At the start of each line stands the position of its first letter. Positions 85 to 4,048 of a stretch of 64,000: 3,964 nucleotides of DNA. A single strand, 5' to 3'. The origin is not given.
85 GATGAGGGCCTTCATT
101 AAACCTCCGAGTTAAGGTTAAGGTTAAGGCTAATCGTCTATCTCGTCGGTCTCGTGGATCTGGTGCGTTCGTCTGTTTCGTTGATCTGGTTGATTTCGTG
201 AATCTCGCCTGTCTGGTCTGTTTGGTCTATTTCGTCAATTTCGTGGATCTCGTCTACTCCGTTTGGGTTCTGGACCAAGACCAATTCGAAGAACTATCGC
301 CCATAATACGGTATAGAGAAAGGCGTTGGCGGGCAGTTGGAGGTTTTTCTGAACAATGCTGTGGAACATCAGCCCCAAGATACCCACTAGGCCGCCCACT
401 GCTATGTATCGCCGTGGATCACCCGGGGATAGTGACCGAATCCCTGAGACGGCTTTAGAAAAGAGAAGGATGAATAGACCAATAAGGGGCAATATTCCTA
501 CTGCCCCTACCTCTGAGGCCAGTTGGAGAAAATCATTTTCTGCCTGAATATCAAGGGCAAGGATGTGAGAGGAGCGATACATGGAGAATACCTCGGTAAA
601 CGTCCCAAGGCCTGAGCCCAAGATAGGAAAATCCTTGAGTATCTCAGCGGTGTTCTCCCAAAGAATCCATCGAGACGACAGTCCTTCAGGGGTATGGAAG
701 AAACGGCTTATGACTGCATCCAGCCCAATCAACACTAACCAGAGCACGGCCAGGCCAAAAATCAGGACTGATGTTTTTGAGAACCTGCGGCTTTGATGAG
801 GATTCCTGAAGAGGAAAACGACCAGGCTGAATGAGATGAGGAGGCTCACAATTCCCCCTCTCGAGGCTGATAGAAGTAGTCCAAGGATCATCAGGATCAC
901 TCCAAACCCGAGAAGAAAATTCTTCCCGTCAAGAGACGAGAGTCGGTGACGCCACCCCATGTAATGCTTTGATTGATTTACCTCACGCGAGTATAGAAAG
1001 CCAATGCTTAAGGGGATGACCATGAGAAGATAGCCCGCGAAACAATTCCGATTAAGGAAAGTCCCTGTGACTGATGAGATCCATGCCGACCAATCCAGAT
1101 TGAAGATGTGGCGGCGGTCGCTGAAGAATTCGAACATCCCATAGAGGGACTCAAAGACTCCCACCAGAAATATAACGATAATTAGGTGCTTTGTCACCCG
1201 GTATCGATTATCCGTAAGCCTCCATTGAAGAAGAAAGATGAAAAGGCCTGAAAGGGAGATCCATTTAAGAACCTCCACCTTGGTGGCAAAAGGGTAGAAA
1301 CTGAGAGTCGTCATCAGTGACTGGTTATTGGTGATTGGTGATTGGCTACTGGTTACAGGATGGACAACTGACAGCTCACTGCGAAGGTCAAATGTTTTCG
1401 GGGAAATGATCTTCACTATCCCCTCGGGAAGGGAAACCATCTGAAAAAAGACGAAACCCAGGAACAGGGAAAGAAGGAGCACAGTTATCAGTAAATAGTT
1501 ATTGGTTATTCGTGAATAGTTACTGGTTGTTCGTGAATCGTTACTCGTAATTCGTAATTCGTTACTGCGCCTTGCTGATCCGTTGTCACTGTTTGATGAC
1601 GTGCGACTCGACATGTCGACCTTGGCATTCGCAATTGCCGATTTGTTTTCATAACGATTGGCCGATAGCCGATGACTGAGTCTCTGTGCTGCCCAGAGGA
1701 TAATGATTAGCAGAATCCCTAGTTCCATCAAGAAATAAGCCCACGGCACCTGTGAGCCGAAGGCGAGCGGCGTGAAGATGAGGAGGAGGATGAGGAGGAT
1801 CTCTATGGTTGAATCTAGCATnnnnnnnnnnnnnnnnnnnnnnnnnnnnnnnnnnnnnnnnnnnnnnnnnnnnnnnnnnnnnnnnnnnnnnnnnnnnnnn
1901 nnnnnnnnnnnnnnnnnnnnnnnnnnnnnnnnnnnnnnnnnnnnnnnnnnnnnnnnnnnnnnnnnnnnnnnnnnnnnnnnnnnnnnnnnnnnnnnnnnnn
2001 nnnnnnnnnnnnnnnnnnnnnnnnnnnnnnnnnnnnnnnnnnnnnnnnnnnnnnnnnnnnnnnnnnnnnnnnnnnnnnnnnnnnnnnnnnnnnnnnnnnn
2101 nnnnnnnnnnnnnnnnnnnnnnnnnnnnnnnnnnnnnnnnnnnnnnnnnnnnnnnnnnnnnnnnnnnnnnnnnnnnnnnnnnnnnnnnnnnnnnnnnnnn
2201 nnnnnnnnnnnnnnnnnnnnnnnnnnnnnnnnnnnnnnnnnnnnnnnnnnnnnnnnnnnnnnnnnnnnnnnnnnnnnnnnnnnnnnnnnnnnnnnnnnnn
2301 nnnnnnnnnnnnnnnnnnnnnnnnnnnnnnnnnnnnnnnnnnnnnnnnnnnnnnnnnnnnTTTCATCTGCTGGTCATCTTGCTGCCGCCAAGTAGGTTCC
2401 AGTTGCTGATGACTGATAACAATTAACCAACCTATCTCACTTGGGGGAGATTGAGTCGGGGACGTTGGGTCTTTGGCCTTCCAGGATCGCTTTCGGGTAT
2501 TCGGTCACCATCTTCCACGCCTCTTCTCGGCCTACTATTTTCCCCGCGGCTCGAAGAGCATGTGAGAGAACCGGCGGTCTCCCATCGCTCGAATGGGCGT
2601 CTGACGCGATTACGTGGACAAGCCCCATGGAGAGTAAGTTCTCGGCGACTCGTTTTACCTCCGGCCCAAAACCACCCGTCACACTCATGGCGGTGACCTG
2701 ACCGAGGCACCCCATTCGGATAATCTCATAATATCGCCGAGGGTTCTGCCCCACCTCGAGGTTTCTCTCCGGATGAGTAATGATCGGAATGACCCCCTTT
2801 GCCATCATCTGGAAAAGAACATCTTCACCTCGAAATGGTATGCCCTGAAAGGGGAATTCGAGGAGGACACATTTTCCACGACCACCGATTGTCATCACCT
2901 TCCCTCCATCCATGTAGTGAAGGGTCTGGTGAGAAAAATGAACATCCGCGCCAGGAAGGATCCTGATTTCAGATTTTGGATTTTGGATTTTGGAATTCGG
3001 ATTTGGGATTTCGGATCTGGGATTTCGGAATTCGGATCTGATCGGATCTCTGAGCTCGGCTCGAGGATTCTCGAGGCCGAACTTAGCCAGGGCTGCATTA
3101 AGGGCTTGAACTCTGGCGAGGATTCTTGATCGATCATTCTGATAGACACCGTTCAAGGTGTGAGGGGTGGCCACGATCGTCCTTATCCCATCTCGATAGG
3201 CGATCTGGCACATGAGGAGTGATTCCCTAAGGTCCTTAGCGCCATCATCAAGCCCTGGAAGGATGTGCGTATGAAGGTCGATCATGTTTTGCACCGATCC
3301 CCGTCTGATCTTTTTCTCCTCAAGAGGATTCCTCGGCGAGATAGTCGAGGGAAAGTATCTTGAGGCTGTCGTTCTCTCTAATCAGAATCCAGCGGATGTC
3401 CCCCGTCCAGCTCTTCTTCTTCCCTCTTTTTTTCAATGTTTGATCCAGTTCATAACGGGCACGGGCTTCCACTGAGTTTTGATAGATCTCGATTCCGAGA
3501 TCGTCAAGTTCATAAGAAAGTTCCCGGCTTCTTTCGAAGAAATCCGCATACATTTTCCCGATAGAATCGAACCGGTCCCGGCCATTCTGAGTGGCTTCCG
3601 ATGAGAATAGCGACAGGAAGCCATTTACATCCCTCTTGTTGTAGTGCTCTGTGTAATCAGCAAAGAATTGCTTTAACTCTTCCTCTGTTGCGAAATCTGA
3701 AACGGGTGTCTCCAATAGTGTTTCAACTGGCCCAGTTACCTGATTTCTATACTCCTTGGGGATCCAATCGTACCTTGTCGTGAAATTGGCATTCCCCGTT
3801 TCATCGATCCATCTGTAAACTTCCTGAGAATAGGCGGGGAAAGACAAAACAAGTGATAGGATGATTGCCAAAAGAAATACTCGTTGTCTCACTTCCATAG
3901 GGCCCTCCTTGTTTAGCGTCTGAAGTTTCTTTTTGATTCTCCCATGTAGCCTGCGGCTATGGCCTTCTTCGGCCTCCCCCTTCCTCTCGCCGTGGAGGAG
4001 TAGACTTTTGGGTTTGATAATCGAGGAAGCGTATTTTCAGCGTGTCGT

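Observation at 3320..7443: Three consecutive genes share one novel ~125-aa C-terminal domain on different N-terminal modules (DUF4124, J-domain, ExeA-ATPase/LysM) inside an EPS export operon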

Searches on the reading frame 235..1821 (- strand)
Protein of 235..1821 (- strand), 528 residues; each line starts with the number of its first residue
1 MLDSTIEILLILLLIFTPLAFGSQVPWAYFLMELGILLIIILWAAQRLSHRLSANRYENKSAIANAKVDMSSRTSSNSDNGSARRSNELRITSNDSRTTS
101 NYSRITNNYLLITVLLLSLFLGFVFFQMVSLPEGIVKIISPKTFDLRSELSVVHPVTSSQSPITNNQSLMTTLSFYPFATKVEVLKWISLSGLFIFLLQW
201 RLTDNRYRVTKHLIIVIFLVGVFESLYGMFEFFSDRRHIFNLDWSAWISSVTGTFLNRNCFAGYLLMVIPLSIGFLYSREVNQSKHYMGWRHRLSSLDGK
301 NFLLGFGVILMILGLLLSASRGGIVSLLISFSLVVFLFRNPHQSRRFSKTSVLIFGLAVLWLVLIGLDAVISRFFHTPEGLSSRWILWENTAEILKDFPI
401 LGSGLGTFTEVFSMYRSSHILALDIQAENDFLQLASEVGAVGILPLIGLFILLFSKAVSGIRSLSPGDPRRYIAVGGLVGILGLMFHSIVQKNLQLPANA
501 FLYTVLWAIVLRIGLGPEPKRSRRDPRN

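Call 3: search_protein_families(library=pfam, proteins=[window:235-1821:-], max_evalue=0.01)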
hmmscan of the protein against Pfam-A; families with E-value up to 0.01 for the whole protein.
window:235-1821:- (528 aa): 1 family
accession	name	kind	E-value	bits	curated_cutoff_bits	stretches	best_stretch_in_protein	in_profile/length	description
PF04932.20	Wzy_C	-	1e-18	68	31.7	1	307-445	2-147/149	O-Antigen ligase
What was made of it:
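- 235..1821 (-): Wzy_C-type polymerase/ligase, conserved end of the cluster within the window. Pfam Wzy_C 68 bits (call 3).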

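Call 5: search_protein_families(library=ncbifam, proteins=[window:235-1821:-], max_evalue=0.01)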
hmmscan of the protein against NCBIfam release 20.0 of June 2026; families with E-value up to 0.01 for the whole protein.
window:235-1821:- (528 aa): 1 family
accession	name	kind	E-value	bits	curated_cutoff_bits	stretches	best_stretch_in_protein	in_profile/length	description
TIGR00947.1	2A73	equivalog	4e-16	59.1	366.4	1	168-506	80-415/425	IctB family putative bicarbonate transporter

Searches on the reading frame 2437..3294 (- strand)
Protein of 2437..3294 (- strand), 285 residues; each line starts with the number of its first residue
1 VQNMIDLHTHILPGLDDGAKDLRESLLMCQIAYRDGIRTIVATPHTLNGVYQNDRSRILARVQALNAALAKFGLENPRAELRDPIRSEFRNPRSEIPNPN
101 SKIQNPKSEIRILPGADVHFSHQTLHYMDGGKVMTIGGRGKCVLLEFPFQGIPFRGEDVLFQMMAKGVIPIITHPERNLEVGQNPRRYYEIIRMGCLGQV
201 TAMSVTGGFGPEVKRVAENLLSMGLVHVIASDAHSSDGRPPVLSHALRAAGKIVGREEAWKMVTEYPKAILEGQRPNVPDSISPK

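Call 3: search_protein_families(library=pfam, proteins=[window:2437-3294:-], max_evalue=0.01)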
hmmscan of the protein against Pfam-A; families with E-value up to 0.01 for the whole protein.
window:2437-3294:- (285 aa): 1 family
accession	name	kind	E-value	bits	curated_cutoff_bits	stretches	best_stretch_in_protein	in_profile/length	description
PF19567.5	CpsB_CapC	-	1.8e-50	172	27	2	100-272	63-234/234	Capsular polysaccharide synthesis, CpsB/CapC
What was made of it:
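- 2437..3294 (-): CpsB/CapC-type PHP tyrosine phosphatase, directly downstream of the last NTF2 gene. Pfam CpsB_CapC 172 bits (call 3).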

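Call 5: search_protein_families(library=ncbifam, proteins=[window:2437-3294:-], max_evalue=0.01)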
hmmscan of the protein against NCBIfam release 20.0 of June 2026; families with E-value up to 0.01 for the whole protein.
window:2437-3294:- (285 aa): 1 family
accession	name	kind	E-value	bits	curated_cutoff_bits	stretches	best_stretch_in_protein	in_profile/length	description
NF041488.1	caps_synth_Cps4B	equivalog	7.2e-36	124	400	2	102-273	65-240/243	capsular polysaccharide biosynthesis protein Cps4B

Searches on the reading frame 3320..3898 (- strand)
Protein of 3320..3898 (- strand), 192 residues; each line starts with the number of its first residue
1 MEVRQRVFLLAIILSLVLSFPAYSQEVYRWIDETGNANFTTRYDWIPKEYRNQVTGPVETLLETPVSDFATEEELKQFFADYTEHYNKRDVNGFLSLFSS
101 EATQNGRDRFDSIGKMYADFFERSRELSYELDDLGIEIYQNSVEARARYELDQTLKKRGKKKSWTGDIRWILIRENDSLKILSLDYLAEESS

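Call 3: search_protein_families(library=pfam, proteins=[window:3320-3898:-], max_evalue=0.01)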
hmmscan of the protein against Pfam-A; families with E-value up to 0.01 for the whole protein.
window:3320-3898:- (192 aa): 3 families
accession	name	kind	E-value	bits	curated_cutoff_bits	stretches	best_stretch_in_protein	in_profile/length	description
PF13511.11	DUF4124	-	1.3e-05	25.8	22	1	14-43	1-30/56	Domain of unknown function (DUF4124)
PF14534.12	DUF4440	-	0.0013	19.6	25.2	1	76-180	2-106/107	Domain of unknown function (DUF4440)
PF12680.13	SnoaL_2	-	0.0038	18.3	27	1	81-165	3-87/102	SnoaL-like domain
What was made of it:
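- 3323..3691 (-): NTF2-like domain, copy 1 (residues 70-192 of the 192-aa secreted protein). Pfam DUF4440 scores 19.6 bits and SnoaL_2 18.3 bits, both below cut-off (call 3).
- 3731..3898 (-): Signal peptide (3827-3898, ...FPAYS/QE) and DUF4124 domain (3731-3826) of the 192-aa protein. Pfam DUF4124 scores 25.8 bits against a cut-off of 22 (call 3).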

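Call 5: search_protein_families(library=ncbifam, proteins=[window:3320-3898:-], max_evalue=0.01)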
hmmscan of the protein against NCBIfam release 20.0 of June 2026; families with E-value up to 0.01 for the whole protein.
window:3320-3898:- (192 aa): 0 families
